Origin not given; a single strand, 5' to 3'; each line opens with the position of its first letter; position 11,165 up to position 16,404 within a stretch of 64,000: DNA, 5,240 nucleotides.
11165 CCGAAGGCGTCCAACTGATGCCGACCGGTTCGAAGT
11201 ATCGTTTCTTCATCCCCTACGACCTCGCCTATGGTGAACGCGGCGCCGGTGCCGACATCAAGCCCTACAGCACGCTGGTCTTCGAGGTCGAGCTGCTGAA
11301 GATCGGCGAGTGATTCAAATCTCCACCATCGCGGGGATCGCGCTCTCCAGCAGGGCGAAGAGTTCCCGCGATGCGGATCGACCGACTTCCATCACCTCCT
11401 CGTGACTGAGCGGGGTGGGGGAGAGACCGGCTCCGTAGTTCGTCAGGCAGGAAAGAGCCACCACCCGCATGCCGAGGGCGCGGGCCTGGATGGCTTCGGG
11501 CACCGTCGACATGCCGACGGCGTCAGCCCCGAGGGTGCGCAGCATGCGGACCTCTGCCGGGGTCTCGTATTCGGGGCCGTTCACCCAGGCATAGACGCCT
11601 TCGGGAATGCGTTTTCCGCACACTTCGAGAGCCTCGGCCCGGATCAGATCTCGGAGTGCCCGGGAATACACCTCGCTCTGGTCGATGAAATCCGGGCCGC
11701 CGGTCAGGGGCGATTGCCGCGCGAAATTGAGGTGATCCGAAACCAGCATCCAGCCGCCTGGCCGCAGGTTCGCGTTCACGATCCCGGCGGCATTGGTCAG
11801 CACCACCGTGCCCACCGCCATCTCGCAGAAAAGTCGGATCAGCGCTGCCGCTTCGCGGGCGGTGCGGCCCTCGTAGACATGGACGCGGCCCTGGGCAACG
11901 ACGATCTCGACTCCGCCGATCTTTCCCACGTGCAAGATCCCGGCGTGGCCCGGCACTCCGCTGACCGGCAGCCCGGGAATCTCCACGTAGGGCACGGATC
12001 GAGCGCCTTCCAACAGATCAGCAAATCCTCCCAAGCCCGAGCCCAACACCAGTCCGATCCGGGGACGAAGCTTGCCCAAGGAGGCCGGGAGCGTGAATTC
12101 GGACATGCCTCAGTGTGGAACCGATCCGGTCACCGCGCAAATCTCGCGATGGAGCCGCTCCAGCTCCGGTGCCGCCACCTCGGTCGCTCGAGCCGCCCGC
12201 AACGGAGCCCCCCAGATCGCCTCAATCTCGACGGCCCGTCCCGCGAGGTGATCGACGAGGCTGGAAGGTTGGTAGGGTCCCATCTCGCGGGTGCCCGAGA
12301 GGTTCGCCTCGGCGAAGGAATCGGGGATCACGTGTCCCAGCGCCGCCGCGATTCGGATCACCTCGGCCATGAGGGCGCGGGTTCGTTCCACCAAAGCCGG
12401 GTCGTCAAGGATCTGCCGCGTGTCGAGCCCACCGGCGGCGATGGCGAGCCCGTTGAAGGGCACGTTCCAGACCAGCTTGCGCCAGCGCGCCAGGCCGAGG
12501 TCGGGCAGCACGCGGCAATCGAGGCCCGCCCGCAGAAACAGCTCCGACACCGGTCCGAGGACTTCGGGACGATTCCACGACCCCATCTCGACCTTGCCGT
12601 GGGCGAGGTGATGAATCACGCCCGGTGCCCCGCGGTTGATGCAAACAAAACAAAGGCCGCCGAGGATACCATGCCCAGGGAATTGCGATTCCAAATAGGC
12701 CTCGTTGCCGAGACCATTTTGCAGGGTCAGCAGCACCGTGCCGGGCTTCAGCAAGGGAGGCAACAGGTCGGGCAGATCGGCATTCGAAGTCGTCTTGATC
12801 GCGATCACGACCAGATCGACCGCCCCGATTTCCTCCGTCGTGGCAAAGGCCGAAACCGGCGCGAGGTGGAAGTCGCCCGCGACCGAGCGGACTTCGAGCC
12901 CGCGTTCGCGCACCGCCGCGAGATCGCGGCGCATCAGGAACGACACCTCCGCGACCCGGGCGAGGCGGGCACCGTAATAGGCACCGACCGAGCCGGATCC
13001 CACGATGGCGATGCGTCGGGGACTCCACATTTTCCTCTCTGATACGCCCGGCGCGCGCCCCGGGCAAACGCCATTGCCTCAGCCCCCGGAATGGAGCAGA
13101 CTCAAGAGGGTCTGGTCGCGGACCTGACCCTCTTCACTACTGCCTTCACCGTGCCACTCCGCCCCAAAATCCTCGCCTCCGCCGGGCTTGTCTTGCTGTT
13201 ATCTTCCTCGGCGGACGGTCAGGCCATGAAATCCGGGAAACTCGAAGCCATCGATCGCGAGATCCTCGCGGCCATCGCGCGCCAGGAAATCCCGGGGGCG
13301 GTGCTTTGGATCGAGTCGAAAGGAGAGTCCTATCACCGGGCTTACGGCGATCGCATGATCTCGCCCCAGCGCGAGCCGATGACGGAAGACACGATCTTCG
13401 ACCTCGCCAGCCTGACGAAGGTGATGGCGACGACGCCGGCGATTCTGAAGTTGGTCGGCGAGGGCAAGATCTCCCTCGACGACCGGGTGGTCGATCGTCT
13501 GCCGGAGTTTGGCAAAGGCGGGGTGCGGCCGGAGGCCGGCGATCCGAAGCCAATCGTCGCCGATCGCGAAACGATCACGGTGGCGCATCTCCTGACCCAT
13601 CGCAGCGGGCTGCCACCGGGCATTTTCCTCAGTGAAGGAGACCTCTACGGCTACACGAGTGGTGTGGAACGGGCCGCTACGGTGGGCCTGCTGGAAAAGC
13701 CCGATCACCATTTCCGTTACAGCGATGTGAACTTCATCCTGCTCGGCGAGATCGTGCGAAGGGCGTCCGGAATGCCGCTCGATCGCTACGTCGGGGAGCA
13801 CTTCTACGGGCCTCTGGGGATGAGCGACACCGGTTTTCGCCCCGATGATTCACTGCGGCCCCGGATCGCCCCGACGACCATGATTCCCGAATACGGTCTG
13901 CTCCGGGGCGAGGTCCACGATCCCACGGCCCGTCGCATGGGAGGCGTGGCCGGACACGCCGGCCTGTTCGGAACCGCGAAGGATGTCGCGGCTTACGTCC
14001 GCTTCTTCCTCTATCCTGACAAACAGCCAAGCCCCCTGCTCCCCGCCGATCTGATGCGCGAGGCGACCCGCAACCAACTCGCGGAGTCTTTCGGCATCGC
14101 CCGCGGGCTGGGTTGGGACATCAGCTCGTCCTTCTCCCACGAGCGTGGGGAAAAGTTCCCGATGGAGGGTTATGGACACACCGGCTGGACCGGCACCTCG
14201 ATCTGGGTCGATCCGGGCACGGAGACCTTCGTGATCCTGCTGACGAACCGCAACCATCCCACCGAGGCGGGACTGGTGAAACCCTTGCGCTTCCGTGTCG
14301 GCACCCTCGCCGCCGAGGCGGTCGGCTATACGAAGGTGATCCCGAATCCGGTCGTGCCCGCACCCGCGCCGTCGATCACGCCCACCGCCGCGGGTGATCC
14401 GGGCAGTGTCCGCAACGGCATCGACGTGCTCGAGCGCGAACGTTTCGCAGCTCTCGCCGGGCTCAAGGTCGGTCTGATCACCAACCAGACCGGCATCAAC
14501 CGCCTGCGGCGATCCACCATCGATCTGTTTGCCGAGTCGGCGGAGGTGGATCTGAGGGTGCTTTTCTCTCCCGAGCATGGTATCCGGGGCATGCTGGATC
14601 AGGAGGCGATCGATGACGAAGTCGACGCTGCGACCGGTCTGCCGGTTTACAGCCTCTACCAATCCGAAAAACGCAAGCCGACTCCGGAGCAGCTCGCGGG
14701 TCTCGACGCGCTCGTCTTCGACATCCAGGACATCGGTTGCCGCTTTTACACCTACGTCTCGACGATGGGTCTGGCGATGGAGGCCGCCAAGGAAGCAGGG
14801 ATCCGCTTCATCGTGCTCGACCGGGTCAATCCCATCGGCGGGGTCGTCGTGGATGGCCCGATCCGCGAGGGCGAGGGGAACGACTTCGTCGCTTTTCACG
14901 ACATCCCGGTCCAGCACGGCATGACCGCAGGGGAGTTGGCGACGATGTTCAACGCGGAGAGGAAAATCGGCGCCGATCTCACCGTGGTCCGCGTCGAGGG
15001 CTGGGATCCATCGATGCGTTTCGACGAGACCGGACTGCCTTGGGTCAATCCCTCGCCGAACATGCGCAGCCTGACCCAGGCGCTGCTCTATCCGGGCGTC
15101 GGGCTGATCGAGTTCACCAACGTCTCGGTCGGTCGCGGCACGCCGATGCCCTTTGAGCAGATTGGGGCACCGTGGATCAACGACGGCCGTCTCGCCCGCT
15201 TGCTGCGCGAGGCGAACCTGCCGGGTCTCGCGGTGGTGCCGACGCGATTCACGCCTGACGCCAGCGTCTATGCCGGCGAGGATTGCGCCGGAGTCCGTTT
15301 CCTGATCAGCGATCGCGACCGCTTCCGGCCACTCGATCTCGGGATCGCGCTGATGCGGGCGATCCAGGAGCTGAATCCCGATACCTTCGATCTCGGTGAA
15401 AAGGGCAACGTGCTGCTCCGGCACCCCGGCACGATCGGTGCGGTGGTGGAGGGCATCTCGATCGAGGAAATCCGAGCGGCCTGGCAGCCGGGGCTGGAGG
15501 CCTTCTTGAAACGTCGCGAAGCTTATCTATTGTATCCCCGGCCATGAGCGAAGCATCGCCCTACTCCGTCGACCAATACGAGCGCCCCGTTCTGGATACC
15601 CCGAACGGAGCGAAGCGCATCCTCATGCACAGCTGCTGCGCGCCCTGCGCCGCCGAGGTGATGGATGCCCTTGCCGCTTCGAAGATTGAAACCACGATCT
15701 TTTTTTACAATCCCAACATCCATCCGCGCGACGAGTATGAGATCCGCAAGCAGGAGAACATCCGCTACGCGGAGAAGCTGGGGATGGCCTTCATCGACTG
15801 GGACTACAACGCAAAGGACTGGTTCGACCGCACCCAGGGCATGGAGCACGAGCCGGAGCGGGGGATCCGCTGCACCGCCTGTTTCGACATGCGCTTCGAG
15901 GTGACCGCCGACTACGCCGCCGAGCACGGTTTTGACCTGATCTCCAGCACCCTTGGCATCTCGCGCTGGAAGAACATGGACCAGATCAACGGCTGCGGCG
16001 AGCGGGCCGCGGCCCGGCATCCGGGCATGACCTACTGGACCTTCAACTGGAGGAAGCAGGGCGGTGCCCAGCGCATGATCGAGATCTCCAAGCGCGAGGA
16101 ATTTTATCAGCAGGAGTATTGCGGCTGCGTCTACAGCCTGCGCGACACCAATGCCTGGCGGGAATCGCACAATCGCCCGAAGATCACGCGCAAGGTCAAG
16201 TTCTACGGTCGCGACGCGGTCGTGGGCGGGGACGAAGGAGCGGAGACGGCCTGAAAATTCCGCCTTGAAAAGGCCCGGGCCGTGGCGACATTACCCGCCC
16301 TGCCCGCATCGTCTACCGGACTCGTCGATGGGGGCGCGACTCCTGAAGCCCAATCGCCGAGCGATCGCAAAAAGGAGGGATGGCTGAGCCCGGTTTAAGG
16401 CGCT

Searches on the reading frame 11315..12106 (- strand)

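Call 81: search_protein_families(library=pfam, max_evalue=0.0001, proteins=[window:11315-12106:-])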
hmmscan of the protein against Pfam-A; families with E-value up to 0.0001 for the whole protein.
window:11315-12106:- (263 aa): 1 family
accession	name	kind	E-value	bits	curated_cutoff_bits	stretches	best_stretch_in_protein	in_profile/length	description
PF01048.26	PNP_UDP_1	-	9.2e-49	166.4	25.1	1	16-257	1-232/233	Phosphorylase superfamily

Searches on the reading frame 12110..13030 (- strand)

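Call 81: search_protein_families(library=pfam, max_evalue=0.0001, proteins=[window:12110-13030:-])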
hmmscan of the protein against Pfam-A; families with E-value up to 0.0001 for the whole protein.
window:12110-13030:- (306 aa): 2 families
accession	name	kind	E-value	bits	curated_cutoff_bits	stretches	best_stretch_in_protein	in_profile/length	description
PF02558.23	ApbA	-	7.7e-37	126.6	22.2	1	7-153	1-149/150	Ketopantoate reductase PanE/ApbA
PF08546.17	ApbA_C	-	9.4e-25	87.8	22.7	1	180-296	4-120/125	Ketopantoate reductase PanE/ApbA C terminal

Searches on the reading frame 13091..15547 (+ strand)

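Call 81: search_protein_families(library=pfam, max_evalue=0.0001, proteins=[window:13091-15547:+])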
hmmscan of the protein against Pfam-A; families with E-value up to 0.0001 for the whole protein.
window:13091-15547:+ (818 aa): 3 families
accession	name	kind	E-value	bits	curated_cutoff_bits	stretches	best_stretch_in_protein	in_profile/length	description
PF07075.17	NamZ_N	-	3.6e-81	271.8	26.9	1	460-661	1-202/203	Exo-beta-N-acetylmuramidase NamZ, N-terminal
PF00144.29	Beta-lactamase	-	3.2e-64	217.6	27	1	58-394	5-317/329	Beta-lactamase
PF20732.2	NamZ_C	-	9.3e-43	147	25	1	665-815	1-152/152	Exo-beta-N-acetylmuramidase NamZ, C-terminal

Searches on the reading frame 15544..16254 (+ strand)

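Call 81: search_protein_families(library=pfam, max_evalue=0.0001, proteins=[window:15544-16254:+])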
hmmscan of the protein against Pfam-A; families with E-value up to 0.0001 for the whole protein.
window:15544-16254:+ (236 aa): 1 family
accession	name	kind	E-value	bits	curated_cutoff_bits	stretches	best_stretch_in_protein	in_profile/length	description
PF02677.20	QueH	-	1.9e-65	220.7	23.5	1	26-200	1-174/175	Epoxyqueuosine reductase QueH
